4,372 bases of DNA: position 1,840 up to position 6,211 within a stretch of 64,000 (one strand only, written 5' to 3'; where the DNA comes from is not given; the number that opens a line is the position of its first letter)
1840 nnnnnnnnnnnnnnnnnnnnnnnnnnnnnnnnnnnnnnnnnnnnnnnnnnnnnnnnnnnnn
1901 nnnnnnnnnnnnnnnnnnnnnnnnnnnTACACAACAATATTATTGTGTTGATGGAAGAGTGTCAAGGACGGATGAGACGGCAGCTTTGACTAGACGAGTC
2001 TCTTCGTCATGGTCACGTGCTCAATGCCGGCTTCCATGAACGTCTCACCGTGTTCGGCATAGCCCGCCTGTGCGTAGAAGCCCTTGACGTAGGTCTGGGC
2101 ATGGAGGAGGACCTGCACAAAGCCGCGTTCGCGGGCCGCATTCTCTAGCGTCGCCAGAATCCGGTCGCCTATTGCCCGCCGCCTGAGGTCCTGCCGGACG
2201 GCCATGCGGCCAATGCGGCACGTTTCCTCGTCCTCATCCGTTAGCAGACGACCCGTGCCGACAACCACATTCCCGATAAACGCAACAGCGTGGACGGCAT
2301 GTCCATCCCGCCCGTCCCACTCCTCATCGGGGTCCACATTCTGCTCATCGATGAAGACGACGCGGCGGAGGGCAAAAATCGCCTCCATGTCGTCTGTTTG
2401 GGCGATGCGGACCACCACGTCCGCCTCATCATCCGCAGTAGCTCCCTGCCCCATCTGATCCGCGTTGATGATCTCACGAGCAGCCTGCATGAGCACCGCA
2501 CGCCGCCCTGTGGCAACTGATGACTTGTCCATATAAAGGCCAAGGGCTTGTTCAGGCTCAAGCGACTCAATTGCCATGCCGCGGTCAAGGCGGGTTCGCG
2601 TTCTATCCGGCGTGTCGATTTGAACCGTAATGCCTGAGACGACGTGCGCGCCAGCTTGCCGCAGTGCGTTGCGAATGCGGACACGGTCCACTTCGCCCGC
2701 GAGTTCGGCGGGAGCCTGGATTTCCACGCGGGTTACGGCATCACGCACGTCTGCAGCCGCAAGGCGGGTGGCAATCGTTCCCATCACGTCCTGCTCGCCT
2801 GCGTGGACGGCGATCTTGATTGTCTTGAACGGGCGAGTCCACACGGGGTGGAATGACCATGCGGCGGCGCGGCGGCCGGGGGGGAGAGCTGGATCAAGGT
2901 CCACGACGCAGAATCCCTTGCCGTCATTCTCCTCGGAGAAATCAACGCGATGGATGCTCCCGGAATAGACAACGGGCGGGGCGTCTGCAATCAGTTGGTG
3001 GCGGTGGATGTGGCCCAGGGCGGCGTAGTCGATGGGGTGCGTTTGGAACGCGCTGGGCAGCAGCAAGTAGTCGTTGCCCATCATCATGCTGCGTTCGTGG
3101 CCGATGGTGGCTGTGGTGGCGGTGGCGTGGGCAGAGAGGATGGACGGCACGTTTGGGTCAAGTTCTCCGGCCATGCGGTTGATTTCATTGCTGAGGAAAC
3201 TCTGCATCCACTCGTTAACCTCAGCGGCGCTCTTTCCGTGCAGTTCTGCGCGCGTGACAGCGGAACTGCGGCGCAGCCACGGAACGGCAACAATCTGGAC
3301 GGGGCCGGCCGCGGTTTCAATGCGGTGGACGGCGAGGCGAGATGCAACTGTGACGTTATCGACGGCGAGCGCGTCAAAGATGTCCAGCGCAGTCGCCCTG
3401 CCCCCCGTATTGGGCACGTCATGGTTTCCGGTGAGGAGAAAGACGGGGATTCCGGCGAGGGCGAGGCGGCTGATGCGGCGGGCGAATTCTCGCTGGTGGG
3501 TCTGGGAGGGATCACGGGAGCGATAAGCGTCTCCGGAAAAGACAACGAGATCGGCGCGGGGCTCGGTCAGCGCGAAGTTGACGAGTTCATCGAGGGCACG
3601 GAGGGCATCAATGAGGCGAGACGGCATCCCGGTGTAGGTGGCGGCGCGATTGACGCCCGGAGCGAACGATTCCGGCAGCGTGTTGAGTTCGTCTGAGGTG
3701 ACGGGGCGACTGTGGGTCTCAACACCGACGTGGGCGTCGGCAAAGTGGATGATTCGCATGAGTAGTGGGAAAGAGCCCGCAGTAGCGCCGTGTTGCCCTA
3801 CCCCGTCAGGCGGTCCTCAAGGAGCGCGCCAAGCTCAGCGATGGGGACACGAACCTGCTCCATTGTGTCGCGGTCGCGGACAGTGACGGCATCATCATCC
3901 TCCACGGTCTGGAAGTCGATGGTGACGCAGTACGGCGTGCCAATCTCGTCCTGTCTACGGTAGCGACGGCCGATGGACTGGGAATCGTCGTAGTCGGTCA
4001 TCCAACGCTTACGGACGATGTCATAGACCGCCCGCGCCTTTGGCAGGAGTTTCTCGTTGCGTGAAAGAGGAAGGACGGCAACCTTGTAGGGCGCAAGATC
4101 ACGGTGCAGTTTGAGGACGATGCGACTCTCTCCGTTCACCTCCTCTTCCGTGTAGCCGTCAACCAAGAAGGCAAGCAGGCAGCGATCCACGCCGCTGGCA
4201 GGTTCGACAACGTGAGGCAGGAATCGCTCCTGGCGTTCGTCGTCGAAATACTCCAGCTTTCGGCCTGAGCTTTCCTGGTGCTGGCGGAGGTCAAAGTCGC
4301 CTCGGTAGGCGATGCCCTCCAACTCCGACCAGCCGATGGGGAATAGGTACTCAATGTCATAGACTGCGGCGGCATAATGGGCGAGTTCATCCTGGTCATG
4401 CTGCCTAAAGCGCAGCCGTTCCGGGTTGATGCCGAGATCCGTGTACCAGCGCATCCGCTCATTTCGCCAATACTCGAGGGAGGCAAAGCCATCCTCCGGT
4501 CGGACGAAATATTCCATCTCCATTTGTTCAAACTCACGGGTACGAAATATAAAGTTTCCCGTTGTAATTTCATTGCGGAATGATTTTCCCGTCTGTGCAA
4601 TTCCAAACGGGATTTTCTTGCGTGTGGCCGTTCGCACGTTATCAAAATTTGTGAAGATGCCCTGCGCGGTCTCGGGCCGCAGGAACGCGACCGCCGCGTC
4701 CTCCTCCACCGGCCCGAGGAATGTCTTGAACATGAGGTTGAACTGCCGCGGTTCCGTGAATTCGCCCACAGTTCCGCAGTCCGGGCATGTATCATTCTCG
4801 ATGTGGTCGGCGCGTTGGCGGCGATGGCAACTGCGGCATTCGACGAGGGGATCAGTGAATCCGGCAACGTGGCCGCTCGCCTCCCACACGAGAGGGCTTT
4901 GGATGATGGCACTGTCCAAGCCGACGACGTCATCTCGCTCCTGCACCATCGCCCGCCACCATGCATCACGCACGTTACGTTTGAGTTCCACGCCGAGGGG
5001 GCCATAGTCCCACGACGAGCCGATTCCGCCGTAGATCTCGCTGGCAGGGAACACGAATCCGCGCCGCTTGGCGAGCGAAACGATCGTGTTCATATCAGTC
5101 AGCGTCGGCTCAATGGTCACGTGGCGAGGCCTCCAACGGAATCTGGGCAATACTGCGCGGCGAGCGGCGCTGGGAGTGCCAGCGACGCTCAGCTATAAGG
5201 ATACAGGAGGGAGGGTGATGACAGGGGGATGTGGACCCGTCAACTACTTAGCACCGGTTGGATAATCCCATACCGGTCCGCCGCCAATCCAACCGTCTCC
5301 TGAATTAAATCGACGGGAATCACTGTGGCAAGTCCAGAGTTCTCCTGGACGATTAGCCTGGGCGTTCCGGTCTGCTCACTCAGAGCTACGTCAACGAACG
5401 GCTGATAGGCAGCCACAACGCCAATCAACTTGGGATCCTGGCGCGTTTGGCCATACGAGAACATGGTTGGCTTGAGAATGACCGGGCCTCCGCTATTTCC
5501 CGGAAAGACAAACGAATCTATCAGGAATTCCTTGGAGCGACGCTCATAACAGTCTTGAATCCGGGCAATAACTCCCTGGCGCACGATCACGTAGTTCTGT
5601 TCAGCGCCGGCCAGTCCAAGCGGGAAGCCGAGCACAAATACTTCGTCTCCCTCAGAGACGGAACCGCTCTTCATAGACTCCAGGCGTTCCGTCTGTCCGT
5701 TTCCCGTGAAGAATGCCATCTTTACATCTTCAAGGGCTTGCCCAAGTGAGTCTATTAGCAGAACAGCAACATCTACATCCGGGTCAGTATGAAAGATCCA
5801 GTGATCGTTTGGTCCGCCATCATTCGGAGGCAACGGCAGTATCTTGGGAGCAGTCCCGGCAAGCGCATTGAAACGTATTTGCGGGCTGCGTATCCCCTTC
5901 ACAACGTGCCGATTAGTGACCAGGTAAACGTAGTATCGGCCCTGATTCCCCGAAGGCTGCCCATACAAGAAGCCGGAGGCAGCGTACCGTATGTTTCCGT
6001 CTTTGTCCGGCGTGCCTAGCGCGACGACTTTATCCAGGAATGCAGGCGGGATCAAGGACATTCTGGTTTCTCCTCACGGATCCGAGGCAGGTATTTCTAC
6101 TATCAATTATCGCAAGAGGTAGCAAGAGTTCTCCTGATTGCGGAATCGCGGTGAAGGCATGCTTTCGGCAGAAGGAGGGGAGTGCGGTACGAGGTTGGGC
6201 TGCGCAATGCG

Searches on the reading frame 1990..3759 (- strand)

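Call 3: search_protein_families(library=pfam, proteins=[window:1990-3759:-], max_evalue=1)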
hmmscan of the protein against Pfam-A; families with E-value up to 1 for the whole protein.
window:1990-3759:- (589 aa): 6 families
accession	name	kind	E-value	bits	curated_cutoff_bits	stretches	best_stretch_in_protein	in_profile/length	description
PF13673.13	Acetyltransf_10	-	3.2e-15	56.7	23.6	1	485-588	28-128/128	Acetyltransferase (GNAT) domain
PF00149.33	Metallophos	-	1.4e-12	48.9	21.5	1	1-253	1-190/191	Calcineurin-like phosphoesterase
PF00583.31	Acetyltransf_1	-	3.7e-11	43.8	20.7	1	473-567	16-116/116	Acetyltransferase (GNAT) family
PF13508.13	Acetyltransf_7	-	4.3e-09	37.1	27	1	490-568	5-83/84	Acetyltransferase (GNAT) domain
PF13527.13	Acetyltransf_9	-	0.00093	19.6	25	1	450-568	2-125/127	Acetyltransferase (GNAT) domain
PF13444.12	Acetyltransf_5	-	0.17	13.1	22.4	0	464-523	1-65/102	Acetyltransferase (GNAT) domain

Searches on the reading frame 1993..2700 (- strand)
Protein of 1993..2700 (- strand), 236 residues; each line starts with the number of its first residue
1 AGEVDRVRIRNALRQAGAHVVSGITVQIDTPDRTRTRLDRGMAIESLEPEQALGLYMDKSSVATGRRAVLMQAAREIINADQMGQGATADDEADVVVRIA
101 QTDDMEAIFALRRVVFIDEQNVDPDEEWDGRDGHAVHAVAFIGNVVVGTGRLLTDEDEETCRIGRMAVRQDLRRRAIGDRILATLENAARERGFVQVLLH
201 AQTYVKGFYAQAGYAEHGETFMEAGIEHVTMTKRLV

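Call 70: find_related_loci(query=window:1993-2700:-, collection=metagenome_contigs, flank=3000)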
Query window:1993-2700:- (236 aa) in metagenome_contigs; peptide patterns used: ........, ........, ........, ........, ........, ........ (x = any residue, [..] = any of these).
144 stretches matched a pattern; 4 encode a relative of the query (tblastn E <= 1e-3); 4 distinct loci.
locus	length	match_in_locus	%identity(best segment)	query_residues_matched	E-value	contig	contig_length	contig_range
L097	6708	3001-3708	86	1-236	3e-125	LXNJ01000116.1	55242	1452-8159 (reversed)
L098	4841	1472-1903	50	96-235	7e-36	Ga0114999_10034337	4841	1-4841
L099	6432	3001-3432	50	96-235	3e-34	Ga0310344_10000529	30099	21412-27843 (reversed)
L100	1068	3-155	61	185-235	2e-14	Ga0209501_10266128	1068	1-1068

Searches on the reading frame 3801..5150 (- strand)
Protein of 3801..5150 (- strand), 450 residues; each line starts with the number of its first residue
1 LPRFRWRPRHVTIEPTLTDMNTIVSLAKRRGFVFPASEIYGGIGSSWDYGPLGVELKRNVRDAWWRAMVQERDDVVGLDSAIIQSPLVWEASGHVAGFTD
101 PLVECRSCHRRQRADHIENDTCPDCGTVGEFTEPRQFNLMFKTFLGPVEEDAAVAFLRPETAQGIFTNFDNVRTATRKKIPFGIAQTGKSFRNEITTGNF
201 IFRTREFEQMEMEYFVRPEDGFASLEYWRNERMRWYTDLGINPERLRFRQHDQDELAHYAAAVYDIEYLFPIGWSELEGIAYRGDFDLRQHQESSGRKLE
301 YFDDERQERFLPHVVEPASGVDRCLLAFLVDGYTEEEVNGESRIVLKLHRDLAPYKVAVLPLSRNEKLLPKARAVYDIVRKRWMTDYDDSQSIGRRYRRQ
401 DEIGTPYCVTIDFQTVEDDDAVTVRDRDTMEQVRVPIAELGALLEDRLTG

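Call 81: search_protein_families(library=pfam, proteins=[window:3801-5150:-], max_evalue=0.00001)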
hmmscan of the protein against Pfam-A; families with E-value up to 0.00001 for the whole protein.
window:3801-5150:- (450 aa): 2 families
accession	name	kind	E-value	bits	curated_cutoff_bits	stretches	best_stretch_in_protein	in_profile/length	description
PF03129.25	HGTP_anticodon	-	2.1e-22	79.5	21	1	356-445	1-92/94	Anticodon binding domain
PF00587.30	tRNA-synt_2b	-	3.2e-10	40.8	29.3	1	156-329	12-176/179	tRNA synthetase class II core domain (G, H, P, S and T)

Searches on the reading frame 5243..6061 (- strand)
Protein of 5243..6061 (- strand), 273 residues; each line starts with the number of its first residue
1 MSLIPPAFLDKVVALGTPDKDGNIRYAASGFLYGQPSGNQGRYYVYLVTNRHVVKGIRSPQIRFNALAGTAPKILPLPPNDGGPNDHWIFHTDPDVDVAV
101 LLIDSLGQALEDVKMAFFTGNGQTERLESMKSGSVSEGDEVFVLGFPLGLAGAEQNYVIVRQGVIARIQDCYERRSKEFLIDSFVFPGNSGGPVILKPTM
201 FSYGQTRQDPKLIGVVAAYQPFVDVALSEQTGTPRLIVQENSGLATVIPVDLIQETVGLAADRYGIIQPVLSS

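Call 81: search_protein_families(library=pfam, proteins=[window:5243-6061:-], max_evalue=0.00001)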
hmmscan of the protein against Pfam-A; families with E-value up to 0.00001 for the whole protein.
window:5243-6061:- (273 aa): 1 family
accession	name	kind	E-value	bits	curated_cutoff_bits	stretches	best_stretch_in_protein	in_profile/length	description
PF13365.12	Trypsin_2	-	5.7e-13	50.3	27.6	1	29-195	2-135/144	Trypsin-like peptidase domain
